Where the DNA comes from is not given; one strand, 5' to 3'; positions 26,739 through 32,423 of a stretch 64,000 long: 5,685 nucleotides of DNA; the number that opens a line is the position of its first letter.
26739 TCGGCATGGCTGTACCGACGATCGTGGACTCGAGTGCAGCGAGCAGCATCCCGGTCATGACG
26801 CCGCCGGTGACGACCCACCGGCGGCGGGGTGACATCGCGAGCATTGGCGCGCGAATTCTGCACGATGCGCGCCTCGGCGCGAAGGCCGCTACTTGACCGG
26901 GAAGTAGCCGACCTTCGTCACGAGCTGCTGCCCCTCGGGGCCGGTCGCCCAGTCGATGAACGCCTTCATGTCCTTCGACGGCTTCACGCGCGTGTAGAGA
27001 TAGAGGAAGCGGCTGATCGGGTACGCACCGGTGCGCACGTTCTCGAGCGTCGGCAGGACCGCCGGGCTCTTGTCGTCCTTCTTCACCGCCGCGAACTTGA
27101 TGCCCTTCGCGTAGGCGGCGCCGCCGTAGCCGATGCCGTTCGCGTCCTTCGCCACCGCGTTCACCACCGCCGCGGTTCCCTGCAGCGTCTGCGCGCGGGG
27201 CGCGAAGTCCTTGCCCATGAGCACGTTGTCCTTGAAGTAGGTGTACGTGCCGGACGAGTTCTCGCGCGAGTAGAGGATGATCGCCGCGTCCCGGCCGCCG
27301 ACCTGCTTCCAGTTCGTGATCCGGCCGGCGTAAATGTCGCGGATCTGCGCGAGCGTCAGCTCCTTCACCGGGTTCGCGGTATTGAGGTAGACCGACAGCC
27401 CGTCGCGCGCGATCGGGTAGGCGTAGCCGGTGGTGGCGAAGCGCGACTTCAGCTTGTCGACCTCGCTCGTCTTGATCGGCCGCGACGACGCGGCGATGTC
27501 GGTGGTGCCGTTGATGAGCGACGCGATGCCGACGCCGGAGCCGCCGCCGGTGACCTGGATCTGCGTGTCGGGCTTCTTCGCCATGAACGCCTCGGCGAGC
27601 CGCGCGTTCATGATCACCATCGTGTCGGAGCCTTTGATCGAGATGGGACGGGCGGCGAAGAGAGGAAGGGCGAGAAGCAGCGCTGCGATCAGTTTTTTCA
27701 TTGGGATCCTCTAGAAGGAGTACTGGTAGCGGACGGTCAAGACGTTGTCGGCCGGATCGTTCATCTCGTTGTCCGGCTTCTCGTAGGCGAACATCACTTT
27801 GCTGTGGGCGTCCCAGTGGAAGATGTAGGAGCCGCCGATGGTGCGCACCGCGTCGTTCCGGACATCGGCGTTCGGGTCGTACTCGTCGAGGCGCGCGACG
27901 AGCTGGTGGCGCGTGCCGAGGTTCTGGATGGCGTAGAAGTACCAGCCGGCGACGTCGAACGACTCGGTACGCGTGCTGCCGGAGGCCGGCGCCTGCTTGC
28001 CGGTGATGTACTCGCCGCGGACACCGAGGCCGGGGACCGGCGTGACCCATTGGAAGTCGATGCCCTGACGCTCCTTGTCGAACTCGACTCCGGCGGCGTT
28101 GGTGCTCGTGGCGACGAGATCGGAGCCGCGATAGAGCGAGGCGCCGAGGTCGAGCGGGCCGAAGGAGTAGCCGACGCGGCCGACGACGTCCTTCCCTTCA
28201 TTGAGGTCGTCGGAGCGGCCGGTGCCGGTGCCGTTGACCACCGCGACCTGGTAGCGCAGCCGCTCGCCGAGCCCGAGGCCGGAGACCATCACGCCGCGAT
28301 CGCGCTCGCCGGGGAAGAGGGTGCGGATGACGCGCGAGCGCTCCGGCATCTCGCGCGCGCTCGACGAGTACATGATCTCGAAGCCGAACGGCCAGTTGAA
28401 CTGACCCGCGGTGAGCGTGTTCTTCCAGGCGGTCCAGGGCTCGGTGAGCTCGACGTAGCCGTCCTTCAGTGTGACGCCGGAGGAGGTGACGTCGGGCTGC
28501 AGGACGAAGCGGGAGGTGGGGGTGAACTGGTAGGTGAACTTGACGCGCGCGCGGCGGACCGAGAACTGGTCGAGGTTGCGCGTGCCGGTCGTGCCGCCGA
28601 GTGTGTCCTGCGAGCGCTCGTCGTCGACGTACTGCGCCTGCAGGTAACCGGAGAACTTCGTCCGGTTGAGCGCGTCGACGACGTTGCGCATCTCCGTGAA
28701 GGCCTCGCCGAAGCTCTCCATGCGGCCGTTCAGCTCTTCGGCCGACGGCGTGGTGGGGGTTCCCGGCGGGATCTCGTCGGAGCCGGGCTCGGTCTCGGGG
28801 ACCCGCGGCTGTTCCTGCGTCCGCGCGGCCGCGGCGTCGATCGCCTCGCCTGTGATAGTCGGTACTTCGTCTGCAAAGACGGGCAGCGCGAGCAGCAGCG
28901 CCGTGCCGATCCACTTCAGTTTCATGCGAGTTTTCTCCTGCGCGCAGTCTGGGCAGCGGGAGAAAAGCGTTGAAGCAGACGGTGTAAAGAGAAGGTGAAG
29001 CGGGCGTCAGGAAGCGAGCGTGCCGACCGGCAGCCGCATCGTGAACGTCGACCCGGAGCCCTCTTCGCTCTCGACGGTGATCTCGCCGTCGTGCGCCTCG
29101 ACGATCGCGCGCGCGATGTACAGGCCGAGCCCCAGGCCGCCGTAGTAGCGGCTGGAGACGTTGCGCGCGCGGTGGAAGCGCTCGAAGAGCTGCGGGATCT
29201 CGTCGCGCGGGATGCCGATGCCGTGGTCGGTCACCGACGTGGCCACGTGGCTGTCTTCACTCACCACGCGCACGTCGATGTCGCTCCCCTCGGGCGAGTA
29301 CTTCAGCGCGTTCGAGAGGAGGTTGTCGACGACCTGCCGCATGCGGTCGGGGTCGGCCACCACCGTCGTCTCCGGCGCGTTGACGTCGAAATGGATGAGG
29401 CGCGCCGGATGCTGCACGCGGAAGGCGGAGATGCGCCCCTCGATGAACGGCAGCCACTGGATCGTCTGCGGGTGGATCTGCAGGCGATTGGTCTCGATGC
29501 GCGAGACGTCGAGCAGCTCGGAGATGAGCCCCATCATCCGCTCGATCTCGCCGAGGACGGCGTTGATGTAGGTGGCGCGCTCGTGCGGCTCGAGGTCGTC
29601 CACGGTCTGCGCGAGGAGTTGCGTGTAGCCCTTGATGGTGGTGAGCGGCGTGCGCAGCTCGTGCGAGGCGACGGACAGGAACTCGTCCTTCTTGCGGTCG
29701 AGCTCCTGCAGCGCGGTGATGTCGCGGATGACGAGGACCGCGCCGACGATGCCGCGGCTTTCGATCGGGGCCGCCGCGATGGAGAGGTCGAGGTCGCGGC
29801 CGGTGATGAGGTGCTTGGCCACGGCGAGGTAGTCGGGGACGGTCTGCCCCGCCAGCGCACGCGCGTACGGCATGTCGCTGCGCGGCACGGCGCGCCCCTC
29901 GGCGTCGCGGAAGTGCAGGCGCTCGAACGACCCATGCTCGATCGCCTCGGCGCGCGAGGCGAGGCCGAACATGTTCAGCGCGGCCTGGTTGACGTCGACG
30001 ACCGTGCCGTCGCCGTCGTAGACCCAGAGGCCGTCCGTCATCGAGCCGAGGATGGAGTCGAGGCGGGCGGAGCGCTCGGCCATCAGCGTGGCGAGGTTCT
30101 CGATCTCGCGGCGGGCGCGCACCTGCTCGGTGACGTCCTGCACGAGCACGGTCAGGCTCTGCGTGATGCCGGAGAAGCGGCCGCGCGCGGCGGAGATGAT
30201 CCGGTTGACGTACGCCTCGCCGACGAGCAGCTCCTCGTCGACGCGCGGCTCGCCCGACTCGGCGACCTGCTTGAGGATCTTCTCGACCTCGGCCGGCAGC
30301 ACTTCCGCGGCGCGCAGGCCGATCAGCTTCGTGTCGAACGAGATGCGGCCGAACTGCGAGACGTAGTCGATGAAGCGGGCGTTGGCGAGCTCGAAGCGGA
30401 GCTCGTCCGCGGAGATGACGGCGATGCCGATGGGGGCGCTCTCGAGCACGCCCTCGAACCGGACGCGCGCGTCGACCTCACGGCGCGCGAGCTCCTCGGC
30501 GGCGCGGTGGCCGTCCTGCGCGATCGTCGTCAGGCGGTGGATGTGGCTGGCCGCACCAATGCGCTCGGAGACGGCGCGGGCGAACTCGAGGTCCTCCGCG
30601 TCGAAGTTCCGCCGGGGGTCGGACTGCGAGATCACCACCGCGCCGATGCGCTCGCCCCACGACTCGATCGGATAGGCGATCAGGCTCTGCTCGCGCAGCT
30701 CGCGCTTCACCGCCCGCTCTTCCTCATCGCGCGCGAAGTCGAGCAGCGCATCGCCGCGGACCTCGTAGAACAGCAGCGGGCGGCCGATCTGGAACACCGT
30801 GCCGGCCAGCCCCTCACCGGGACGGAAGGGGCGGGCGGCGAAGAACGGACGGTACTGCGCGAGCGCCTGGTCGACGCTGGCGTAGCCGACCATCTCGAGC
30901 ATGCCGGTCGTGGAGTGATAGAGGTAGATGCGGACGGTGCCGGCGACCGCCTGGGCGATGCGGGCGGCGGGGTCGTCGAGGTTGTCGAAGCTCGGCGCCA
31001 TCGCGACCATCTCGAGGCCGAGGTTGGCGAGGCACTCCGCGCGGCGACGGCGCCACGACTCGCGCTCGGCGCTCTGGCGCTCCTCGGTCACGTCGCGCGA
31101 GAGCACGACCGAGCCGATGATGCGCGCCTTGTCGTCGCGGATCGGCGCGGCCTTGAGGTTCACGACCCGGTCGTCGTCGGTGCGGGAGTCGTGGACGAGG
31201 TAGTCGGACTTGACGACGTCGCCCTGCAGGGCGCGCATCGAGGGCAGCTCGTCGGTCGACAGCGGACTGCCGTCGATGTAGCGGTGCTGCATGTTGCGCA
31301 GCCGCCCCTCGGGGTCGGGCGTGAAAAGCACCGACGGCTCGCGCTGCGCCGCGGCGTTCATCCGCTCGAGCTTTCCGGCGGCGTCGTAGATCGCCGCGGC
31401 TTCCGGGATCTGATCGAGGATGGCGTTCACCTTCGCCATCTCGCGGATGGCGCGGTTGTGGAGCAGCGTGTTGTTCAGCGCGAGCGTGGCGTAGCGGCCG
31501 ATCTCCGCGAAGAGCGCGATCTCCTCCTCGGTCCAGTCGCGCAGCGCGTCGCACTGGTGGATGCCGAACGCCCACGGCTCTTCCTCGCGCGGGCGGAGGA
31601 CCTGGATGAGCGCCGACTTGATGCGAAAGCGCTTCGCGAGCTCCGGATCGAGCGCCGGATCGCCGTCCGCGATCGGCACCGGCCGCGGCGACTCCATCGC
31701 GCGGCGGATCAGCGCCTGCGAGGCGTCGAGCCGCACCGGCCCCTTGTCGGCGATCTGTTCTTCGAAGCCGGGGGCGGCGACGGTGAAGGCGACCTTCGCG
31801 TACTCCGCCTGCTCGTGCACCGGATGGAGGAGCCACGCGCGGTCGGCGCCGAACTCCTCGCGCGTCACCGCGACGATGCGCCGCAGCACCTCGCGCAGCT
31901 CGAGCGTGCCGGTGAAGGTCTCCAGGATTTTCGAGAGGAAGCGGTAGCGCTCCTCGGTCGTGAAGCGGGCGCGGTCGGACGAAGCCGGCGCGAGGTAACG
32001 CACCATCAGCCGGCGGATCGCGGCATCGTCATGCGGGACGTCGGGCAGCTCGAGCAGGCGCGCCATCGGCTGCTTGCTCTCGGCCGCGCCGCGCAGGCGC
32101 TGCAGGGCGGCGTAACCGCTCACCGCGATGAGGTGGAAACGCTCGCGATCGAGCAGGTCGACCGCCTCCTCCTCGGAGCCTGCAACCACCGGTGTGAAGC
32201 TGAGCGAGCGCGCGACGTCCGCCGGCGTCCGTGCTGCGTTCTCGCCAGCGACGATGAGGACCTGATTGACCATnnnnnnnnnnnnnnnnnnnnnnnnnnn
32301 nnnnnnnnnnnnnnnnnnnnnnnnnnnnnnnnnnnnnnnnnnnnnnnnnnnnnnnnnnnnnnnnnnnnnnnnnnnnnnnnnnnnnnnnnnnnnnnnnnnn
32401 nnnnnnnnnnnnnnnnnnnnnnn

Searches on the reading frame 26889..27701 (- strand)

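Call 16: search_protein_families(library=pfam, proteins=[window:26889-27701:-], max_evalue=0.0001)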
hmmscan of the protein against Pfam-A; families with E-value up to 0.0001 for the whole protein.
window:26889-27701:- (270 aa): 4 families
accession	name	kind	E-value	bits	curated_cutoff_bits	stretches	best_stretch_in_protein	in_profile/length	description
PF12849.12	PBP_like_2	-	1.3e-41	143.6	27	1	19-256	11-267/267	PBP superfamily domain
PF12727.12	PBP_like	-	2.2e-13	50.2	27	1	36-208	1-168/193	PBP superfamily domain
PF01547.30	SBP_bac_1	-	9.7e-09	36.1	26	1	34-259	13-307/307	Bacterial extracellular solute-binding protein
PF13531.11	SBP_bac_11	-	1.7e-08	35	25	1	33-266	14-226/227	Bacterial extracellular solute-binding protein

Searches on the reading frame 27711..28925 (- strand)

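Call 16: search_protein_families(library=pfam, proteins=[window:27711-28925:-], max_evalue=0.0001)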
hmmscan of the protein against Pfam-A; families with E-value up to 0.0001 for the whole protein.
window:27711-28925:- (404 aa): 1 family
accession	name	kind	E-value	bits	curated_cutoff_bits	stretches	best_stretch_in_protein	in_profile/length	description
PF07396.17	Porin_O_P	-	3.3e-09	36.9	20.9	1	112-264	18-179/370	Phosphate-selective porin O and P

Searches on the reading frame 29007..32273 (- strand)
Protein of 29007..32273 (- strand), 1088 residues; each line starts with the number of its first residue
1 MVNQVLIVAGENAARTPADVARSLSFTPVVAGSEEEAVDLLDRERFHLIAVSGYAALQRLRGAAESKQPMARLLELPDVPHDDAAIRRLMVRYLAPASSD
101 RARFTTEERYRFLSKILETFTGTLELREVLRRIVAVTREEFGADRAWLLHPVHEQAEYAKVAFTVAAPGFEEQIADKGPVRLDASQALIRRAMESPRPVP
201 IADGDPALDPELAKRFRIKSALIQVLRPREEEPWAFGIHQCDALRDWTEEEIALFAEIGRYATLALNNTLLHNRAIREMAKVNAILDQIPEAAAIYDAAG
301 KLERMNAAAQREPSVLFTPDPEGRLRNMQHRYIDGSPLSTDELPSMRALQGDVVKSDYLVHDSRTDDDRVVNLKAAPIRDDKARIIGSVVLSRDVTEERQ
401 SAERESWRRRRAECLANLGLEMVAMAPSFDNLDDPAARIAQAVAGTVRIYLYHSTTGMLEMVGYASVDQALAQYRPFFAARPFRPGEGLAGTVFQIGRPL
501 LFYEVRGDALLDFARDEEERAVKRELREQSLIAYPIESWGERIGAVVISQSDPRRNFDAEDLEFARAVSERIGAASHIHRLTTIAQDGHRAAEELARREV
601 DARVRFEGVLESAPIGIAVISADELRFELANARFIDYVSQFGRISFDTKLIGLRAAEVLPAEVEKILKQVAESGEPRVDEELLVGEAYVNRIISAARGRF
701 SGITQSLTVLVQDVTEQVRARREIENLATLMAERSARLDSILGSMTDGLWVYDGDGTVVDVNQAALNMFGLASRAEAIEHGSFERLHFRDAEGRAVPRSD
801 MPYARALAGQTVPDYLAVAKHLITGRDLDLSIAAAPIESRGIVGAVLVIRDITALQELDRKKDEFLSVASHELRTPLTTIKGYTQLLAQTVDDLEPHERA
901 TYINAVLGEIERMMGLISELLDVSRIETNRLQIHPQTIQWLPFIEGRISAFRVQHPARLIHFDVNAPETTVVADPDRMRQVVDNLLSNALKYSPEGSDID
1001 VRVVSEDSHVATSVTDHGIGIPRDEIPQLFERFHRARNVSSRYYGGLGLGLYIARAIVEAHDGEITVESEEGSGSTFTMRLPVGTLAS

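Call 9: search_protein_families(library=pfam, proteins=[window:29007-32273:-], max_evalue=0.001)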
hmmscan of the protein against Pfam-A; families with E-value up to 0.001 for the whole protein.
window:29007-32273:- (1088 aa): 11 families
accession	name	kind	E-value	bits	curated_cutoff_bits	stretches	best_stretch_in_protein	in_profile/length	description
PF02518.31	HATPase_c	-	9.7e-33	113.4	26.4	1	974-1083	2-109/111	Histidine kinase-, DNA gyrase B-, and HSP90-like ATPase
PF01590.32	GAF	-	5.9e-20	72.6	22.4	2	437-575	10-132/133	GAF domain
PF08448.16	PAS_4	-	1.7e-19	70.5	23.1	2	286-400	1-110/110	PAS fold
PF00512.31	HisKA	-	1.6e-18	66.9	26.9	1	862-928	2-65/66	His Kinase A (phospho-acceptor) domain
PF13188.13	PAS_8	-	1.3e-16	60.3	21.8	1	736-793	1-57/65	PAS domain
PF13185.12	GAF_2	-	3.9e-11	43.7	28.6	1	465-575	35-134/136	GAF domain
PF13426.13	PAS_9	-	4.2e-11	43.5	27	1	747-854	2-103/103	PAS domain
PF00989.32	PAS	-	1.6e-07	31.8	22.6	1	737-788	2-52/113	PAS fold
PF12860.13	PAS_7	-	4.4e-06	27.2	27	0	743-855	2-110/115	PAS fold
PF13581.12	HATPase_c_2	-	8.2e-05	23.1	27.4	0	976-1080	30-126/127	Histidine kinase-like ATPase domain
PF13492.12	GAF_3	-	0.0004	21.2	27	0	525-575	77-126/129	GAF domain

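Call 10: search_protein_families(library=ncbifam, proteins=[window:29007-32273:-], max_evalue=0.001)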
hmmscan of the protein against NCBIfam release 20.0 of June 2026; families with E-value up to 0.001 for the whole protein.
window:29007-32273:- (1088 aa): 86 families (the best 25 are shown)
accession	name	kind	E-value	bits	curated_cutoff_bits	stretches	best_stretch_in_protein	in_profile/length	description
NF033092.0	HK_WalK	equivalog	2.5e-76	257.5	725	1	729-1083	252-594/594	cell wall metabolism sensor histidine kinase WalK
NF046044.1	PnpS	equivalog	1.1e-74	251.9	400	1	722-1082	41-390/390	two-component system histidine kinase PnpS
TIGR02966.1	phoR_proteo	equivalog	3.3e-69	233.5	334.2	1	734-1081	4-333/333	phosphate regulon sensor histidine kinase PhoR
NF033093.1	HK_VicK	exception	1.5e-59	201.8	680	1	711-1083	68-435/448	cell wall metabolism sensor histidine kinase VicK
NF008468.0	PRK11360.1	equivalog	5.5e-57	193.5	646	2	703-1084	227-609/616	two-component system sensor histidine kinase AtoS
NF047874.1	MASE3_PAS_HK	subfamily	4.8e-55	187.5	560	1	719-1085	248-627/655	MASE3 domain-containing sensor histidine kinase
NF041880.1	EPS_EpsF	equivalog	2.6e-50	171.3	900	1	734-1082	142-492/492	response regulator EpsF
NF040691.1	MtrAB_MtrB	equivalog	1.1e-45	156.6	450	1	850-1082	259-491/507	MtrAB system histidine kinase MtrB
TIGR02956.1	TMAO_torS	equivalog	3.3e-44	151.3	676.5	1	859-1083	461-682/967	TMAO reductase system sensor histidine kinase/response regulator TorS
NF033091.0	HK_VanS_ACDEFG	equivalog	6.8e-43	146.8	400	1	855-1082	67-293/293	vancomycin resistance histidine kinase VanS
NF041735.1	hist_kin_RppB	equivalog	2.3e-42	145.3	400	1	860-1082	214-438/438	two-component system sensor histidine kinase RppB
NF045911.1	TCSHisKinNblS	equivalog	5e-42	144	1000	1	711-1082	243-619/621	two-component system sensor histidine kinase NblS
NF045595.1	HK_scytonemin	equivalog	5.4e-42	144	865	1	857-1083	410-635/637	scytonemin biosynthesis sensor histidine kinase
NF008235.0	PRK11006.1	equivalog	1.6e-41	142.6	390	1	845-1083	187-423/431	phosphate regulon sensor histidine kinase PhoR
NF041947.1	LuxQ_Vibrio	equivalog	8.2e-41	139.8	1200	1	858-1085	468-698/843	quorum-sensing autoinducer 2 sensor kinase/phosphatase LuxQ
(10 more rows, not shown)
